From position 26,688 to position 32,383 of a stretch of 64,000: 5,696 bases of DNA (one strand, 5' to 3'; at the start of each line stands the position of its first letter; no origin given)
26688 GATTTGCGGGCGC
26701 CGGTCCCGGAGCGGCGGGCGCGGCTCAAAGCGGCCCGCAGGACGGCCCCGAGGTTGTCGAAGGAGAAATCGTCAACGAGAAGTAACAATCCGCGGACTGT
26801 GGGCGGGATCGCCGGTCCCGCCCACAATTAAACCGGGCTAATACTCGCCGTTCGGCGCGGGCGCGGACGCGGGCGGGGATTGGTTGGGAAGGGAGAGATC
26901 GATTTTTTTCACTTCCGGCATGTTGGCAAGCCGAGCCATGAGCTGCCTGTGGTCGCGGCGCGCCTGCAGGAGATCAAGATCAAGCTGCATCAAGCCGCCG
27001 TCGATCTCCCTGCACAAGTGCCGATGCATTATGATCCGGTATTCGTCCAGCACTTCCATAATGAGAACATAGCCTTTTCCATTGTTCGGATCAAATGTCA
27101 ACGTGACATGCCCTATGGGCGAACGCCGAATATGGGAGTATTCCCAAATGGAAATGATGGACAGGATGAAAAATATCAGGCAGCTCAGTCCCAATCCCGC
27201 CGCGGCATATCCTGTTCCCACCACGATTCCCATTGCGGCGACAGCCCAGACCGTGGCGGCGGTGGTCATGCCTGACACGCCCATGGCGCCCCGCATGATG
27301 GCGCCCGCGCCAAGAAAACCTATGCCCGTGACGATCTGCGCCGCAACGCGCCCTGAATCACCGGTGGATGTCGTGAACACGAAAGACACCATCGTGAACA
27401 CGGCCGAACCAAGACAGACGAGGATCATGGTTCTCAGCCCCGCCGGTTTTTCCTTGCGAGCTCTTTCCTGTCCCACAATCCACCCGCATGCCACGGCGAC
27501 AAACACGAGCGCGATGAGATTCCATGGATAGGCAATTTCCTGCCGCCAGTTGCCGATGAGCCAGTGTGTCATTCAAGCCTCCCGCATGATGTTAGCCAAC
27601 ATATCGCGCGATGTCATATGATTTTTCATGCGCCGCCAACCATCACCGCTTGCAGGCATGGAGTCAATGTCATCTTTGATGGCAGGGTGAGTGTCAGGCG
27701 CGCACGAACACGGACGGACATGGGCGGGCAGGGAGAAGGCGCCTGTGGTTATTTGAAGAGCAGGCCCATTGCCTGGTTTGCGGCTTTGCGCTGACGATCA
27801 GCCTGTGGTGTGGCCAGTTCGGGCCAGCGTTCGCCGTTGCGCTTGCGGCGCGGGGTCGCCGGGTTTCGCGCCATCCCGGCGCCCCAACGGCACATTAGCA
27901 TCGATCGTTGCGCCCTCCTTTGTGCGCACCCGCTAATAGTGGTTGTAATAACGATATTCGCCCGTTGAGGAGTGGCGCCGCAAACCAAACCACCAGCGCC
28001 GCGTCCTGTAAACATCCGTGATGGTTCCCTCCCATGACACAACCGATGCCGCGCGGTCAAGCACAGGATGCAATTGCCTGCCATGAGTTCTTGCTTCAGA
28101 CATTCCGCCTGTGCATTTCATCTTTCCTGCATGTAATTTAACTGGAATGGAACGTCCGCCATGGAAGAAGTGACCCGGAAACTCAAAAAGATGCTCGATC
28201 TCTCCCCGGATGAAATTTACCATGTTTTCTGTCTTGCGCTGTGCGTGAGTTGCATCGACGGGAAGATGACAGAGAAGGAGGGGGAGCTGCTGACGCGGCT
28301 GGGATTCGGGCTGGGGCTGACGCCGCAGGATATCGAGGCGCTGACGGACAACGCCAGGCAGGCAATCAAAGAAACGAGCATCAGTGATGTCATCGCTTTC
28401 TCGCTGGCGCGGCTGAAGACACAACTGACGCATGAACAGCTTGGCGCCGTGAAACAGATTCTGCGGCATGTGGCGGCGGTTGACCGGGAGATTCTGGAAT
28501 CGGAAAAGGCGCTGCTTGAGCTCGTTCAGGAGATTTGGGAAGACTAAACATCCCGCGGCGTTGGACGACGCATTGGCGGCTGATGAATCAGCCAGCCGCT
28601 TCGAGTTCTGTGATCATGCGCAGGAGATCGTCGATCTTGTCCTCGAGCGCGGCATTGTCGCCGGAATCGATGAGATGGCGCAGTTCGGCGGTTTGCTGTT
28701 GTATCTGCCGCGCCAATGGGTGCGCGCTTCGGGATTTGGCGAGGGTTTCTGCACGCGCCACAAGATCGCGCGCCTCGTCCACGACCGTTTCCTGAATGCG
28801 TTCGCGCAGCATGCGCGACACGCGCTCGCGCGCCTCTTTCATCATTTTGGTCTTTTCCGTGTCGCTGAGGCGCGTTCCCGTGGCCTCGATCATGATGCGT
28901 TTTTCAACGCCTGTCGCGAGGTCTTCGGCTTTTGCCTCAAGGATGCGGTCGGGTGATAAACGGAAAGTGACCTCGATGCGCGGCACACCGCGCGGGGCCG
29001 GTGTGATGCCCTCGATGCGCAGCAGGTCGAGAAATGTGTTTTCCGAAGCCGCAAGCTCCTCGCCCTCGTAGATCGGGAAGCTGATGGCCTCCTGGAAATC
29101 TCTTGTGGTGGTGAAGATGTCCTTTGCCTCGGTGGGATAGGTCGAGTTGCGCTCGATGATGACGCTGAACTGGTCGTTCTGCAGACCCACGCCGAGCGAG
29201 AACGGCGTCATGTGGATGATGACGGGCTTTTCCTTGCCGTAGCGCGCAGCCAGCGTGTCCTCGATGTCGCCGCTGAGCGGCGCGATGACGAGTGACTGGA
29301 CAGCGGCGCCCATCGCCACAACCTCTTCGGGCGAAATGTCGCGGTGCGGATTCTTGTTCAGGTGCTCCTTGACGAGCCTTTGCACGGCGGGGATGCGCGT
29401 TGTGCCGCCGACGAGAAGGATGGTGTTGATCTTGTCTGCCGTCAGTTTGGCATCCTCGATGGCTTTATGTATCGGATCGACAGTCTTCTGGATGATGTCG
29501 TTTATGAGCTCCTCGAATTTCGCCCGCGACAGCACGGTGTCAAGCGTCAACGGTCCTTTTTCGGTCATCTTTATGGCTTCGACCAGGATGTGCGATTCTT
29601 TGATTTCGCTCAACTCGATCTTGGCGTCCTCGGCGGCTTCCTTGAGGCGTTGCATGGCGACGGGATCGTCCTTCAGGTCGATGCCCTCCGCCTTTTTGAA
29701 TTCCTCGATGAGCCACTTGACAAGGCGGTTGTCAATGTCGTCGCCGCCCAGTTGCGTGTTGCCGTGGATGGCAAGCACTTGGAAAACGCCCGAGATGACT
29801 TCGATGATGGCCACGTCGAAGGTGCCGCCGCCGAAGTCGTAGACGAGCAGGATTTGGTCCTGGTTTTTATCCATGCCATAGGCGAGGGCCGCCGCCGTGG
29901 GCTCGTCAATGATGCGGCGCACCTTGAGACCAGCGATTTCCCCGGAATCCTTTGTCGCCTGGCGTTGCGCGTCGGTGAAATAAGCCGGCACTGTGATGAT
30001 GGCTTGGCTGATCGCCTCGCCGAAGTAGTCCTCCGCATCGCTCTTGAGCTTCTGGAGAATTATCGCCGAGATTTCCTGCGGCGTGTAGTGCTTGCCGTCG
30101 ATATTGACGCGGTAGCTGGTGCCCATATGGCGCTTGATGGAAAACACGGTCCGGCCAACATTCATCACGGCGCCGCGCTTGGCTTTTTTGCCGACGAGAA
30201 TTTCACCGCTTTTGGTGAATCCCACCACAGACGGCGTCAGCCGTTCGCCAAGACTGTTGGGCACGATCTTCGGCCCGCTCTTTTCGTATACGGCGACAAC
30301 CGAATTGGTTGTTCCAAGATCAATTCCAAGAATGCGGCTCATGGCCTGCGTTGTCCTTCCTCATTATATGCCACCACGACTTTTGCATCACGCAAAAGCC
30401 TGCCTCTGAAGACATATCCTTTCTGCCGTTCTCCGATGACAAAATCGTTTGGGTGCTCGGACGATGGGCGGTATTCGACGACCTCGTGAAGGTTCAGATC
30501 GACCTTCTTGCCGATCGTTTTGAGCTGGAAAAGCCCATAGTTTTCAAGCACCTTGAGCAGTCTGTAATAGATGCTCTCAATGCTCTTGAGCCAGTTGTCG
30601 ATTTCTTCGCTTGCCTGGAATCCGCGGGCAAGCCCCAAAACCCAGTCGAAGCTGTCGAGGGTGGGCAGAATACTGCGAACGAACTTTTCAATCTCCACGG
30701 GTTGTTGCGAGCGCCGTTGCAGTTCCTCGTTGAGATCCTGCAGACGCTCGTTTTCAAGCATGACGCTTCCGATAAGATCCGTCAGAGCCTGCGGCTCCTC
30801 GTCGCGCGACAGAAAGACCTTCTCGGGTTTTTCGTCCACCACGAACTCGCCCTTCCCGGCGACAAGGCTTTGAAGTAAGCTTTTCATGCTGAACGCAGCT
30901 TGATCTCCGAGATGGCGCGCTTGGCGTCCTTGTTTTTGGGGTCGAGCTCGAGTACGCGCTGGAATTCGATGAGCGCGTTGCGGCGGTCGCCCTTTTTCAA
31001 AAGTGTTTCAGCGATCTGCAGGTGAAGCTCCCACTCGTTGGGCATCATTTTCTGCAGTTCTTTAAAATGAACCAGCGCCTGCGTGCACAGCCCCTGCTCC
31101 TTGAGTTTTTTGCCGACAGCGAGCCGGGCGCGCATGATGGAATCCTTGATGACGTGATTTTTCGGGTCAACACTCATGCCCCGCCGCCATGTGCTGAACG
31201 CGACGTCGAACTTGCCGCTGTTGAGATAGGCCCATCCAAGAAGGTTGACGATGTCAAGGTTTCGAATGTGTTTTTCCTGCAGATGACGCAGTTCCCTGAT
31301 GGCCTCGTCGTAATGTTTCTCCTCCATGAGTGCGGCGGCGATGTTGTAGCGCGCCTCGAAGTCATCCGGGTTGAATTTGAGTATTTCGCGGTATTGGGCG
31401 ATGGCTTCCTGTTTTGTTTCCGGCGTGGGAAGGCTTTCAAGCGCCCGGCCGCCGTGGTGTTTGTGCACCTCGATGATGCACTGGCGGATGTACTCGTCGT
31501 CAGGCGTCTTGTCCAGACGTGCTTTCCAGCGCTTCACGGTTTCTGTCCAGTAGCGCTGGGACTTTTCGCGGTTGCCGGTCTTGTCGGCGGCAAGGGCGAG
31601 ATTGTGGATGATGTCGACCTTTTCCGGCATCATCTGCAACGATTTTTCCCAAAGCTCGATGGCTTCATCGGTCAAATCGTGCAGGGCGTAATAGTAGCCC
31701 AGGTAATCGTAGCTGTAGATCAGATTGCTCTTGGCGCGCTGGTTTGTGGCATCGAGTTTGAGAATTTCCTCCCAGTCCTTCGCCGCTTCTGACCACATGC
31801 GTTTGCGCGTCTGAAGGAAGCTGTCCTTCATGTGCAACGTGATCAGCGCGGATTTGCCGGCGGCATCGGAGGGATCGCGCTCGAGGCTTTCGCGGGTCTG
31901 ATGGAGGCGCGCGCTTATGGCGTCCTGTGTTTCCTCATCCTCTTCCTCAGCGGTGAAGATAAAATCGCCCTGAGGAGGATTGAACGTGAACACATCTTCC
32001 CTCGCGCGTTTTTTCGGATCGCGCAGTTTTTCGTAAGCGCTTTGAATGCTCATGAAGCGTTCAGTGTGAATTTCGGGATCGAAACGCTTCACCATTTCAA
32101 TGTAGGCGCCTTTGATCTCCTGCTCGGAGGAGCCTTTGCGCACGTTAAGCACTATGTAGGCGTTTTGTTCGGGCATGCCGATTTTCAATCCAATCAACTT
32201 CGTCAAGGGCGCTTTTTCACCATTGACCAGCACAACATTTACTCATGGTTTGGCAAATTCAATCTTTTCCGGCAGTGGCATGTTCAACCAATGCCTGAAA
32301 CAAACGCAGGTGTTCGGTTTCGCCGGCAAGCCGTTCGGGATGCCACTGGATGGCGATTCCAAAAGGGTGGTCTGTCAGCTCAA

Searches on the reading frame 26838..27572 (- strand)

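Call 72: search_protein_families(library=pfam, proteins=[window:26838-27572:-], max_evalue=0.000001)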
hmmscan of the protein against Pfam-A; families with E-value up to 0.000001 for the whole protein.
window:26838-27572:- (244 aa): 1 family
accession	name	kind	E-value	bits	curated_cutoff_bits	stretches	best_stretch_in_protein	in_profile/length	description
PF02308.21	MgtC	-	5.9e-32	111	31.4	1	24-141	2-116/121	MgtC family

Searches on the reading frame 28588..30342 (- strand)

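Call 72: search_protein_families(library=pfam, proteins=[window:28588-30342:-], max_evalue=0.000001)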
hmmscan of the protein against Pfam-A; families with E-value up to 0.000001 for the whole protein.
window:28588-30342:- (584 aa): 2 families
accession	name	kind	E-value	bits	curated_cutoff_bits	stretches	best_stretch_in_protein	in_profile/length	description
PF00012.26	HSP70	-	1.4e-171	572.2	20.6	2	78-580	100-593/599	Hsp70 protein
PF06723.19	MreB_Mbl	-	4e-21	75.6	27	1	4-347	3-316/327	MreB/Mbl protein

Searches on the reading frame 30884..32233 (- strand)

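Call 85: search_protein_families(library=pfam, proteins=[window:30884-32233:-], max_evalue=0.000001)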
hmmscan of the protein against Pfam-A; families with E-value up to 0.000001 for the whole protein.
window:30884-32233:- (449 aa): 14 families
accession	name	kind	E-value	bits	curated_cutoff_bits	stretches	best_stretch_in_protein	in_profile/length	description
PF07719.23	TPR_2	-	1.4e-24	84.6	27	0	402-434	2-34/34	Tetratricopeptide repeat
PF14559.12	TPR_19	-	2.1e-18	66.8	25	0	275-321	8-54/68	Tetratricopeptide repeat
PF00515.34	TPR_1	-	9.3e-14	51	27.8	0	402-434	2-34/34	Tetratricopeptide repeat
PF13181.12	TPR_8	-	8.3e-13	47.8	25.7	0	403-434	3-34/34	Tetratricopeptide repeat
PF13428.12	TPR_14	-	1.4e-12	47.4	23.5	0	401-440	1-40/44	Tetratricopeptide repeat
PF13431.12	TPR_17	-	2.6e-12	46.4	24.4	0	281-312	2-33/34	Tetratricopeptide repeat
PF13414.12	TPR_11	-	4e-12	46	26.8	0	276-303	12-39/42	TPR repeat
PF00226.36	DnaJ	-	1.1e-10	41.9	27.8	1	25-78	2-61/63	DnaJ domain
PF13432.12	TPR_16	-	1.4e-10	41.8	32.7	0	275-314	14-52/65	Tetratricopeptide repeat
PF24575.1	TPR_Slam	-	4.1e-10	40.5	35.2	0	274-312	63-101/104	Surface lipoprotein assembly modifier, N-terminal TPR repeats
PF23914.1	TPR_CcmH_CycH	-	6.4e-09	36.3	42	0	274-352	66-147/158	Cytochrome c-type biogenesis protein H TPR domain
PF20308.4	TPR-S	-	1e-07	32.9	27.6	0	275-336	3-61/102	Tetratricopeptide Repeats-Sensor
PF14561.12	TPR_20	-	1.8e-07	31.8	25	0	274-318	4-48/90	Tetratricopeptide repeat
PF13174.12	TPR_6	-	7.1e-07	29.9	26.3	0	405-433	4-32/33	Tetratricopeptide repeat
